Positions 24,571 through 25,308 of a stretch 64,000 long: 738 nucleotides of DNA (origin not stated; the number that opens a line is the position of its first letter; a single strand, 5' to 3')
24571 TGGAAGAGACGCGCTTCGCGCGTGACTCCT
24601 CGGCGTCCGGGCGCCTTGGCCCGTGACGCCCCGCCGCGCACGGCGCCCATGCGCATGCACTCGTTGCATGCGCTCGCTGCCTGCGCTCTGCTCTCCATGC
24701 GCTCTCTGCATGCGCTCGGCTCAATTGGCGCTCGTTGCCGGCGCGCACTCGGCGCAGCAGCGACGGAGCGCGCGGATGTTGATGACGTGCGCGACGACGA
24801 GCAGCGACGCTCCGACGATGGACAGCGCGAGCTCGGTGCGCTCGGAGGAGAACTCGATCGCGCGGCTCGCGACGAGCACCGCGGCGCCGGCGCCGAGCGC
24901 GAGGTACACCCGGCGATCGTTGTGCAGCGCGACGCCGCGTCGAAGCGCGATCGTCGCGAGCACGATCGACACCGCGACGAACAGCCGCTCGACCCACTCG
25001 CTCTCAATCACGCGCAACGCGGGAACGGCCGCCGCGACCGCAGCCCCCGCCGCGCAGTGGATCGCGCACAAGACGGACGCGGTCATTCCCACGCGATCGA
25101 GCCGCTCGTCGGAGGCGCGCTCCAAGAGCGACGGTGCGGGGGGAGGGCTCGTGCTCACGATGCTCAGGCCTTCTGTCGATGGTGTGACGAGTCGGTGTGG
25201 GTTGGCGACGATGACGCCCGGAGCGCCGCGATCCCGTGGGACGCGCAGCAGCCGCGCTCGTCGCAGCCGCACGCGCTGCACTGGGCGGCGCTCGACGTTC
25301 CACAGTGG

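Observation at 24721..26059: Compact putative metal-homeostasis operon: metallothionein-like sORF, CorE-like sigma, MerC-domain membrane protein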

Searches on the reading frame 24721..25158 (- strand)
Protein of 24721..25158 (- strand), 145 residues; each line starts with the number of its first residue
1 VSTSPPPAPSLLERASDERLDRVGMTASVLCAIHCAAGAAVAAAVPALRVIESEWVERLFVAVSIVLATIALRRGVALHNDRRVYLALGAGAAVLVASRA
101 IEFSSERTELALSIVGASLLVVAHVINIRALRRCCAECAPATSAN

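Call 3: search_protein_families(library=pfam, proteins=[window:24721-25158:-], max_evalue=1)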
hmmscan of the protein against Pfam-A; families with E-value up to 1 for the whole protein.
window:24721-25158:- (145 aa): 2 families
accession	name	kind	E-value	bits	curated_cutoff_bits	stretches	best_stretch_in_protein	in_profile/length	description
PF03203.19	MerC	-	4e-21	76.1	27.6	1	21-129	1-108/108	MerC mercury resistance protein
PF11992.13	TgpA_N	-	0.0051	16.3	30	1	39-127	2-93/333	TgpA N-terminal domain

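Call 4: search_protein_families(library=ncbifam, proteins=[window:24721-25158:-], max_evalue=1)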
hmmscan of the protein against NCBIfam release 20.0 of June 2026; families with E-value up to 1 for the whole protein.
window:24721-25158:- (145 aa): 3 families
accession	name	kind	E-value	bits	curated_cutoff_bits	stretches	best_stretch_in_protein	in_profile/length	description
NF008649.0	PRK11644.1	equivalog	0.05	12.3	408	1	41-125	15-97/499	signal transduction histidine-protein kinase/phosphatase UhpB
NF033486.1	harvest_ssl1498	equivalog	0.26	11.2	45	1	81-98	27-44/53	photosystem II assembly protein Psb34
NF033634.1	SLATT_1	domain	0.7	9.9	41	0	84-131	30-74/132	SLATT domain-containing protein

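Call 20: find_homologous_proteins(query=window:24721-25158:-)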
Query window:24721-25158:- (145 aa): 12 proteins with E <= 0.001 among 7822 candidates.
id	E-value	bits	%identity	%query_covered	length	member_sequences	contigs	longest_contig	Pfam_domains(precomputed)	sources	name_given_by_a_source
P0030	3.7e-58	213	77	96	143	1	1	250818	PF03203.20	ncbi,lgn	-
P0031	1.4e-57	211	80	95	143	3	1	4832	PF03203.20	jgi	jgi:hypothetical protein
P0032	4.0e-56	207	78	92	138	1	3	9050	PF03203.20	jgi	jgi:hypothetical protein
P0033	5.0e-54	200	76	94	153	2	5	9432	PF03203.20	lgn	-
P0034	3.3e-53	197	77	88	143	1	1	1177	PF03203.20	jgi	-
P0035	3.5e-42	162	66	88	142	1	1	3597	PF03203.20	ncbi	-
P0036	9.2e-12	63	36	46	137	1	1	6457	PF03203.20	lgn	-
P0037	3.0e-8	52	31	83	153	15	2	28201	PF03203.20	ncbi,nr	ncbi:MAG: MerC domain-containing protein [Planctomycetota bacterium]|nr:MerC domain-containing prote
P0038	6.5e-8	51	32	83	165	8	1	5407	PF03203.20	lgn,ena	-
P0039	8.2e-7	47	34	89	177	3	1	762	PF03203.20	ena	-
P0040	1.7e-5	43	36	78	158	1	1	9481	PF03203.20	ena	-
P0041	3.8e-4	39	31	87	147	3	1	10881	PF03203.20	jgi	-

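Call 21: find_encoding_contigs(protein=P0037, flank=4000, max_places=2)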
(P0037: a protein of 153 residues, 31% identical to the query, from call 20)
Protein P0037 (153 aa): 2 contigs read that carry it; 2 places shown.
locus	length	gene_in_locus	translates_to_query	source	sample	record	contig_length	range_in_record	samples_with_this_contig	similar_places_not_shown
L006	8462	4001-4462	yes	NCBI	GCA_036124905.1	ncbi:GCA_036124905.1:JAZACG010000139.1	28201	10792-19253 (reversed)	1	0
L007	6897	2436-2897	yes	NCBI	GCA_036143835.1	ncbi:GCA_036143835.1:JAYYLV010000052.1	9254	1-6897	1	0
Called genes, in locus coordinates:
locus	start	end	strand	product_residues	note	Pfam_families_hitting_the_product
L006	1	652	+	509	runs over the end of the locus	PF00884:Sulfatase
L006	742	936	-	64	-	-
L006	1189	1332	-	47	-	-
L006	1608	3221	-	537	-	PF04055:Radical_SAM, PF13186:SPASM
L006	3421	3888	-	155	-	PF00254:FKBP_C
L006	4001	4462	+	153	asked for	PF03203:MerC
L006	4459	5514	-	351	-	PF02492:cobW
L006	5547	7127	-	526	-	PF01293:PEPCK_ATP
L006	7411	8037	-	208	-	PF01205:Impact_N, PF09186:DUF1949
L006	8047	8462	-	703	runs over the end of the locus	-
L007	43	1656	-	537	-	PF04055:Radical_SAM, PF13186:SPASM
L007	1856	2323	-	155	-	PF00254:FKBP_C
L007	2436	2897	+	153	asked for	PF03203:MerC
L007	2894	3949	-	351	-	PF02492:cobW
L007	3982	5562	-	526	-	PF01293:PEPCK_ATP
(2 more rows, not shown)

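Call 22: find_encoding_contigs(protein=P0041, flank=4000, max_places=2)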
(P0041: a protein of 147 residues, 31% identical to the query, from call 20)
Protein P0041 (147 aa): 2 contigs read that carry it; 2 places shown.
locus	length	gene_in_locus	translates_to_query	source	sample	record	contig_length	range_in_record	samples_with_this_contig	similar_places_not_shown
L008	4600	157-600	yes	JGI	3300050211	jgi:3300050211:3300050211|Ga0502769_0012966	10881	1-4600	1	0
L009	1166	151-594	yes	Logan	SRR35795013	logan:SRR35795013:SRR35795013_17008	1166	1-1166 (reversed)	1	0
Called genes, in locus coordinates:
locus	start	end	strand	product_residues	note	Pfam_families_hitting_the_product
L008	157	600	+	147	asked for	PF03203:MerC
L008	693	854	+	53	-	PF17070:Thx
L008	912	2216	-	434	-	PF07969:Amidohydro_3 (weak), PF01979:Amidohydro_1, PF07969:Amidohydro_3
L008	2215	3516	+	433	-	PF01979:Amidohydro_1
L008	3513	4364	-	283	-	PF02749:QRPTase_N, PF01729:QRPTase_C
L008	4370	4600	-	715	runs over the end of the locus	PF07793:DUF1631, PF26671:DUF1631_2nd, PF26672:DUF1631_3rd, PF26670:DUF1631_C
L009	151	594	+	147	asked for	PF03203:MerC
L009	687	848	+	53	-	PF17070:Thx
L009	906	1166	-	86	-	?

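Call 23: find_encoding_contigs(protein=P0036, flank=4000, max_places=2)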
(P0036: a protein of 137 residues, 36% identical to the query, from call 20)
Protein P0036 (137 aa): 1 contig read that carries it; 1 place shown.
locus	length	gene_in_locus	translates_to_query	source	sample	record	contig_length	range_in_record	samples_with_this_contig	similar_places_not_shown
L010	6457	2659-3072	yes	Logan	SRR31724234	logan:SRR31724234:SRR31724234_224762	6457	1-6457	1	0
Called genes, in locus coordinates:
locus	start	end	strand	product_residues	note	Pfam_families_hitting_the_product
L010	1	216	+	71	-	?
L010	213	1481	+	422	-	PF12704:MacB_PCD, PF02687:FtsX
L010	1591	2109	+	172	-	-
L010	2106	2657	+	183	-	PF11736:DUF3299 (weak)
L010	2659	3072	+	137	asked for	PF03203:MerC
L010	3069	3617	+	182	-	PF11736:DUF3299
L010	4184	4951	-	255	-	PF08861:DUF1828, PF08862:DUF1829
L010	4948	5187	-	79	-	PF22398:DUF6978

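Call 80: predict_structure(alignment_id=A4)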
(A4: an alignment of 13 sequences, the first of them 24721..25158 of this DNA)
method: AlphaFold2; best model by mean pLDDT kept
length: 145 residues; sequences in the alignment: 13
mean_pLDDT: 85.0   pTM: 0.69
mean pLDDT of the five models: 85.0, 81.5, 79.4, 78.3, 77.6
residues with pLDDT >= 90: 48; 70-90: 88; 50-70: 8; < 50: 1
segments of 3 or more residues with pLDDT < 50: none
pLDDT, mean of each block of 10 residues (from residue 1): 78 80 82 83 78 83 90 88 94 93 90 92 90 82 59
secondary structure, 60 per line:
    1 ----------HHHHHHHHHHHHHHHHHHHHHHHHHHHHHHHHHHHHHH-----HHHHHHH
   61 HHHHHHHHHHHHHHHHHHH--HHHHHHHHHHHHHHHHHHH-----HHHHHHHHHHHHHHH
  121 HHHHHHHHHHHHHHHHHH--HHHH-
elements in order: H11-48 H54-79 H82-100 H106-138 H141-144

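Call 84: fold_search(model_id=the predicted structure, library=pdb)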
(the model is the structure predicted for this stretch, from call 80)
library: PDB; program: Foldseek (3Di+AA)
matches with E <= 10: 336; with E <= 0.001: 0
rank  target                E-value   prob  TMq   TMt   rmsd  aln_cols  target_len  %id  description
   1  3t6g_D                4.2e-01  0.97  0.58  0.63   3.7       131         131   11  Structure of the complex between NSP3 (SHEP1) and p130Cas (released 2011-11-23)
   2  8t3l_B                5.2e-01  0.89  0.52  0.29   5.9       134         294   13  TRPV1 in nanodisc bound with 2 LPA molecules in neighboring monomers (released 2024-05-08)
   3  9n0k_A                5.5e-01  0.69  0.42  0.46   5.9       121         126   12  Crystal structure of KABLE triple mutant (Ile12Phe, Lys14Pro, Leu20Trp) (released 2025-08-20)
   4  6akg_A                5.8e-01  0.30  0.32  0.26  18.5       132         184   18  Crystal structure of mouse claudin-3 P134G mutant in complex with C-terminal fragment of Clostridium perfringens enter (released 2019-02-20)
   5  8hcr_G                6.5e-01  0.85  0.53  0.43   5.7       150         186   11  Cryo-EM structure of the Mycobacterium tuberculosis cytochrome bcc:aa3 supercomplex and a novel inhibitor targeting su (released 2023-05-03)
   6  9n0i_A                8.9e-01  0.57  0.42  0.46   6.1       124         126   12  Crystal structure of KABLE double mutant (Lys14Pro, Leu20Trp) (released 2025-08-20)
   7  1szi                  9.4e-01  0.80  0.52  0.42   5.3       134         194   13  Crystal Structure of the C-terminus of TIP47 (released 2004-07-27)
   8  1cgn                  1.0e+00  0.51  0.41  0.46   8.6       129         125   12  CYTOCHROME C' (released 1995-07-31)
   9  6hwh_W                1.1e+00  0.66  0.51  0.42   6.7       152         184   11  Structure of a functional obligate respiratory supercomplex from Mycobacterium smegmatis (released 2018-11-07)
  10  1ow6_B                1.1e+00  0.60  0.50  0.51   8.6       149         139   13  Paxillin LD4 motif bound to the Focal Adhesion Targeting (FAT) domain of the Focal Adhesion Kinase (released 2003-10-21)
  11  8hcr_S                1.2e+00  0.66  0.49  0.40   6.2       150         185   11  Cryo-EM structure of the Mycobacterium tuberculosis cytochrome bcc:aa3 supercomplex and a novel inhibitor targeting su (released 2023-05-03)
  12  3s9o_C                1.2e+00  0.60  0.51  0.52   8.4       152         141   12  The Focal Adhesion Targeting (FAT) domain of the Focal Adhesion Kinase showing N-terminal interactions in cis (released 2012-06-06)
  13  8diy                  1.2e+00  0.47  0.40  0.27   7.9       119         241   17  Crystal structure of NavAb L101S as a basis for the human Nav1.7 Inherited Erythromelalgia F216S mutation (released 2023-10-25)
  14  9n0i_E                1.2e+00  0.44  0.41  0.44   5.9       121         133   12  Crystal structure of KABLE double mutant (Lys14Pro, Leu20Trp) (released 2025-08-20)
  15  6dg6_D                1.4e+00  0.75  0.47  0.63   4.0       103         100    8  Structure of a de novo designed Interleukin-2/Interleukin-15 mimetic (released 2019-01-16)
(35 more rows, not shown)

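Call 92: search_solved_structures(query=A4, max_evalue=1)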
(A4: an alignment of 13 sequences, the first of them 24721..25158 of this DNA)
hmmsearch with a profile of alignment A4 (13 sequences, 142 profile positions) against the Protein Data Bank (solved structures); distinct sequences matched with E-value up to 1: 0.
